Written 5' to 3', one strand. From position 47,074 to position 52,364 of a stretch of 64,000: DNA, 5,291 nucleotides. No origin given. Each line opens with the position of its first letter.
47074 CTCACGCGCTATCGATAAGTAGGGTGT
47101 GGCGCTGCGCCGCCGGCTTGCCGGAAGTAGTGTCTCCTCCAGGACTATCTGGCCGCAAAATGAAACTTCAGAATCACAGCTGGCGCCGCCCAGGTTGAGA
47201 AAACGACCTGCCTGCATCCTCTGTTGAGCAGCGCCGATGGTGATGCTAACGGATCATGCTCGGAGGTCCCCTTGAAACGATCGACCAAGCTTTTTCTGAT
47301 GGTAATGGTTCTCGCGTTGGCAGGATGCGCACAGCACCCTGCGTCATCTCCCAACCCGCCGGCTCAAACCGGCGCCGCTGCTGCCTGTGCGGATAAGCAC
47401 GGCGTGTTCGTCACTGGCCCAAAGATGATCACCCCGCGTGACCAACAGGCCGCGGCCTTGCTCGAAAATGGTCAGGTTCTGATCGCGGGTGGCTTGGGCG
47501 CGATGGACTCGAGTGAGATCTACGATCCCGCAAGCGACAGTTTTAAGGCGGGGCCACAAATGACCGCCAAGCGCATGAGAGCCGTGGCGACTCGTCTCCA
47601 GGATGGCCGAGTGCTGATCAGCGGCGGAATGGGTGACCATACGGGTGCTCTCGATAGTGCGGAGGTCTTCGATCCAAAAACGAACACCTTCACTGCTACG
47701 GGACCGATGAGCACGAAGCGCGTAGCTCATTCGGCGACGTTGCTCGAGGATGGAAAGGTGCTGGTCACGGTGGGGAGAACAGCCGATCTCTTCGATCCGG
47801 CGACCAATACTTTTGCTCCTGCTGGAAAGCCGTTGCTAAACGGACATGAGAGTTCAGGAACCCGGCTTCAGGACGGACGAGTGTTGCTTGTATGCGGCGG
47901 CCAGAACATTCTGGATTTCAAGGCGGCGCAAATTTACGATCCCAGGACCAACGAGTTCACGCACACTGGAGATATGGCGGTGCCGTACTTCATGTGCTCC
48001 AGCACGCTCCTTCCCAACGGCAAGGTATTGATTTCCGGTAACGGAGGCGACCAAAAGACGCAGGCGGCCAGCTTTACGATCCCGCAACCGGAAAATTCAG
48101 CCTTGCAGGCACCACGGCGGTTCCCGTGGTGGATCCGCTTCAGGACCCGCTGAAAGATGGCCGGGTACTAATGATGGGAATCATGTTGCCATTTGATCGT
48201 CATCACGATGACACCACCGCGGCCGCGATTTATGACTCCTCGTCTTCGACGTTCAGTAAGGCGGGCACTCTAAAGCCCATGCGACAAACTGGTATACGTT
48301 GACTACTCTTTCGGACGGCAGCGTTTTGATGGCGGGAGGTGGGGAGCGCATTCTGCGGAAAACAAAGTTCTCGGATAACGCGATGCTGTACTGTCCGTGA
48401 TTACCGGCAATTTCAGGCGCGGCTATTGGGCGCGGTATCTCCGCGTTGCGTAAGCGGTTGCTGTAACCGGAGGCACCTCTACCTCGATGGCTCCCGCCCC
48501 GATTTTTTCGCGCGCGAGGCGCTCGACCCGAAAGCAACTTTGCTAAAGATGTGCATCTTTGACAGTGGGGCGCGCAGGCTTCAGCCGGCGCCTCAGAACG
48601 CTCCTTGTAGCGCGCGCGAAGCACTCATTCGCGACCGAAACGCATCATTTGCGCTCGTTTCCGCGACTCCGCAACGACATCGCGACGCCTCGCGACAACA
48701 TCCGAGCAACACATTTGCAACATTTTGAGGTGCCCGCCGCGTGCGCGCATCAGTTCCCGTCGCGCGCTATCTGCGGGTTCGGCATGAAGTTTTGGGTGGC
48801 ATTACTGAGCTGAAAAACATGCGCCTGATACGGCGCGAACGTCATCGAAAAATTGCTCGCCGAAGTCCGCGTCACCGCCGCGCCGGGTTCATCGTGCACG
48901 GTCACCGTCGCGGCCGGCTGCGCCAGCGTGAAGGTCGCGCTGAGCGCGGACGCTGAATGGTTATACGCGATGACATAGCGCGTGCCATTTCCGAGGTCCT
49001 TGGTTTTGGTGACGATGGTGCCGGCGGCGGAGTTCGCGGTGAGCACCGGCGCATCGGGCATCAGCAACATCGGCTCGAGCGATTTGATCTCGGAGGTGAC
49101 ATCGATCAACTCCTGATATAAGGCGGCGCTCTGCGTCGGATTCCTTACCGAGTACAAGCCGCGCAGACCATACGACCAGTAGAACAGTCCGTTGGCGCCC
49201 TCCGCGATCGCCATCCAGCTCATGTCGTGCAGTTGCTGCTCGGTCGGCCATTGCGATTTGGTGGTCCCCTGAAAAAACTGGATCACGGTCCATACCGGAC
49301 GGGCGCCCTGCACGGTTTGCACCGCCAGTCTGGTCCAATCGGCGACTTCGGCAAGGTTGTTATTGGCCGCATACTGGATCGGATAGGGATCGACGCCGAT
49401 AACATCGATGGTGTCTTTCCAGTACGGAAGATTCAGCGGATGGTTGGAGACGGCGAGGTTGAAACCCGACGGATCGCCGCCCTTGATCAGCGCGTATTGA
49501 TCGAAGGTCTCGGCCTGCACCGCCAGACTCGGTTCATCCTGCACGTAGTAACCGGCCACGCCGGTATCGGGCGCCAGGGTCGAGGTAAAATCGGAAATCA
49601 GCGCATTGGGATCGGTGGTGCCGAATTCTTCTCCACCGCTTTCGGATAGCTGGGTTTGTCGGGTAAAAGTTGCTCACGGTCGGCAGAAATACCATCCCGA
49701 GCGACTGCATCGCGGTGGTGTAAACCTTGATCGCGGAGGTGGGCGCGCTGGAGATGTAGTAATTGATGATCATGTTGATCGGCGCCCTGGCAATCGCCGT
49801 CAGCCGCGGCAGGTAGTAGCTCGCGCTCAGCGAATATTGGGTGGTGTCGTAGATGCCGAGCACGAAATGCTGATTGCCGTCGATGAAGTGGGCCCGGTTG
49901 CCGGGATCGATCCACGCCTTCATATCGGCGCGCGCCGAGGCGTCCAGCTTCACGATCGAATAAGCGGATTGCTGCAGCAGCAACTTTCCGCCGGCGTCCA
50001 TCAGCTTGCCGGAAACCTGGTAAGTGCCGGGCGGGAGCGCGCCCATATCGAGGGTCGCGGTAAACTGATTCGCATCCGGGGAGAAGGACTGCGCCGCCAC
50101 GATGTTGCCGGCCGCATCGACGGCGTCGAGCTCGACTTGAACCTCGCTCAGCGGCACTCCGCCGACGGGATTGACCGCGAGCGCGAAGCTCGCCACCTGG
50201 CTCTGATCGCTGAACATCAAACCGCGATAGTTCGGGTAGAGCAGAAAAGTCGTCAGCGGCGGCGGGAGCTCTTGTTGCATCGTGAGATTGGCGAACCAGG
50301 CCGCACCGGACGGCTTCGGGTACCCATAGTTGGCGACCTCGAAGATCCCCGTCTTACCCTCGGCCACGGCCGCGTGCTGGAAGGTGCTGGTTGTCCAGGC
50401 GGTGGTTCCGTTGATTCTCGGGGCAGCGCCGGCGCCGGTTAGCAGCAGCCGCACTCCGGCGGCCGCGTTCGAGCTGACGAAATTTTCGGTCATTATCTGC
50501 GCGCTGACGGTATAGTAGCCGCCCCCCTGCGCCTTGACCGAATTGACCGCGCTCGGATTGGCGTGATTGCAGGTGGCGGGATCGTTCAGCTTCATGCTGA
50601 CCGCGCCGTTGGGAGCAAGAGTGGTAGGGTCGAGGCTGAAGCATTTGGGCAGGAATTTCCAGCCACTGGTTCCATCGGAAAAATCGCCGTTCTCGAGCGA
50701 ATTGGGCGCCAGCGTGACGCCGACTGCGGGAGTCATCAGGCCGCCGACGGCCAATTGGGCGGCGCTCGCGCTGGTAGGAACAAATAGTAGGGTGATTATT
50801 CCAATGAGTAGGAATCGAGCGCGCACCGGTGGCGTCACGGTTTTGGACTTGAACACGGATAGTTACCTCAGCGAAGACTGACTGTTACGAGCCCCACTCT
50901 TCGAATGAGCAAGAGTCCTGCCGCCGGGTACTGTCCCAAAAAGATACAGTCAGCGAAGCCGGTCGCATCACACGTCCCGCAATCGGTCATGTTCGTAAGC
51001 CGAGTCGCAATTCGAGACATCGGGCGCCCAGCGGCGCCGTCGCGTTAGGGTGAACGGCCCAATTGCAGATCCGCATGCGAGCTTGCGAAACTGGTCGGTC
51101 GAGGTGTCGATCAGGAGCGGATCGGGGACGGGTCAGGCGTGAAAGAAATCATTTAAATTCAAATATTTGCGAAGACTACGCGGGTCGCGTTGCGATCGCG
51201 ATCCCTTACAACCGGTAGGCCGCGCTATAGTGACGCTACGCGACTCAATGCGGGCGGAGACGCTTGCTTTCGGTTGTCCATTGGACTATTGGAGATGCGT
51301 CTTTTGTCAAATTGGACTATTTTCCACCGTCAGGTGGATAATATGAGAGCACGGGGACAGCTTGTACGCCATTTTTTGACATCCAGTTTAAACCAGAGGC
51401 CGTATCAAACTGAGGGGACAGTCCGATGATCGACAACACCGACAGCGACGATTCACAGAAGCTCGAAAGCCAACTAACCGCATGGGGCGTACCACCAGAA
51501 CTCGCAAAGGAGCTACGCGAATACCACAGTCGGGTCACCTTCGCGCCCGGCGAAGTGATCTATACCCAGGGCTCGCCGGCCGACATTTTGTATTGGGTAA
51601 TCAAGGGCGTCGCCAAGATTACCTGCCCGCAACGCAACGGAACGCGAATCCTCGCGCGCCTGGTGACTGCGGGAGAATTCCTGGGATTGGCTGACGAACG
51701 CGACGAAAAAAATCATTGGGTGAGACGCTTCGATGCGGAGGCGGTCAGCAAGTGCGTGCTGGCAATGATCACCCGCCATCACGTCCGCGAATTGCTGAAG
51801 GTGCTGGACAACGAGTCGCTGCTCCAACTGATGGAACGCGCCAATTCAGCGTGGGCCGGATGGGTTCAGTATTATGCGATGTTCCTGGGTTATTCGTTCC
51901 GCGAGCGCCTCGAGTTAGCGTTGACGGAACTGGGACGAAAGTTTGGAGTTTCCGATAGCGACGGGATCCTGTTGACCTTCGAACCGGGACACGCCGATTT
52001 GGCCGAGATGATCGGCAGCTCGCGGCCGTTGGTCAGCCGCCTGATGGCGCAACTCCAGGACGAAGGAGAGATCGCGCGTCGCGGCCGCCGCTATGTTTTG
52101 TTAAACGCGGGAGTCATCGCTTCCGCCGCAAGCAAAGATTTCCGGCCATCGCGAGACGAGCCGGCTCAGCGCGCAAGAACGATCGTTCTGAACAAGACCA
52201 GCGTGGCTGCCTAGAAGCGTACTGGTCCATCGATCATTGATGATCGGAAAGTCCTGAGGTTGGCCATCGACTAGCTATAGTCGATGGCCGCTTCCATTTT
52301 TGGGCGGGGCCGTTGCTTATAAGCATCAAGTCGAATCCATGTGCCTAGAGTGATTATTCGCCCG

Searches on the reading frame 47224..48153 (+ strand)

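Call 57: search_protein_families(library=pfam, proteins=[window:47224-48153:+], max_evalue=0.0001)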
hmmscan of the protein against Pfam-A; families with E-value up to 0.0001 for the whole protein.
window:47224-48153:+ (309 aa): 7 families
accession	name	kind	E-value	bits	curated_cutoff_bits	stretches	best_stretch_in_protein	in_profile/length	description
PF13964.12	Kelch_6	-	2.1e-18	66.1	25.3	0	124-166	8-50/50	Kelch motif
PF01344.31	Kelch_1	-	1.2e-13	50.7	20.1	1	127-163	11-46/46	Kelch motif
PF13418.12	Kelch_4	-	7.1e-11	42.3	21.6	1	117-162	2-47/49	Galactose oxidase, central domain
PF07646.21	Kelch_2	-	1.1e-10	41.3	21.3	0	118-162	2-47/48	Kelch motif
PF13415.12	Kelch_3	-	8.8e-10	39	22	1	128-173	2-47/48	Galactose oxidase, central domain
PF24681.1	Kelch_KLHDC2_KLHL20_DRC7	-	1.2e-07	31.7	50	0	116-247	50-193/221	KLHDC2/KLHL20/DRC7 Kelch-repeats domain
PF25210.1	Kelch_FKB95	-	1.7e-06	28.3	70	1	96-196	59-161/268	FKB95, Kelch-repeats domain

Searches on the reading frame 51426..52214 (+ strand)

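Call 58: search_protein_families(library=pfam, proteins=[window:51426-52214:+], max_evalue=0.001)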
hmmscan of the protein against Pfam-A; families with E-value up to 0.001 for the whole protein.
window:51426-52214:+ (262 aa): 3 families
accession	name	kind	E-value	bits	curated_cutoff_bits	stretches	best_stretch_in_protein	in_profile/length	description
PF00027.35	cNMP_binding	-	9.5e-14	51.6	27.5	1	37-125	2-87/89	Cyclic nucleotide-binding domain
PF13545.12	HTH_Crp_2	-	1.7e-10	41.1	27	1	161-227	2-63/70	Crp-like helix-turn-helix domain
PF25213.1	HVO_A0261_N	-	6.9e-05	23.1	35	1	190-239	28-77/86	HVO_A0261 N-terminal domain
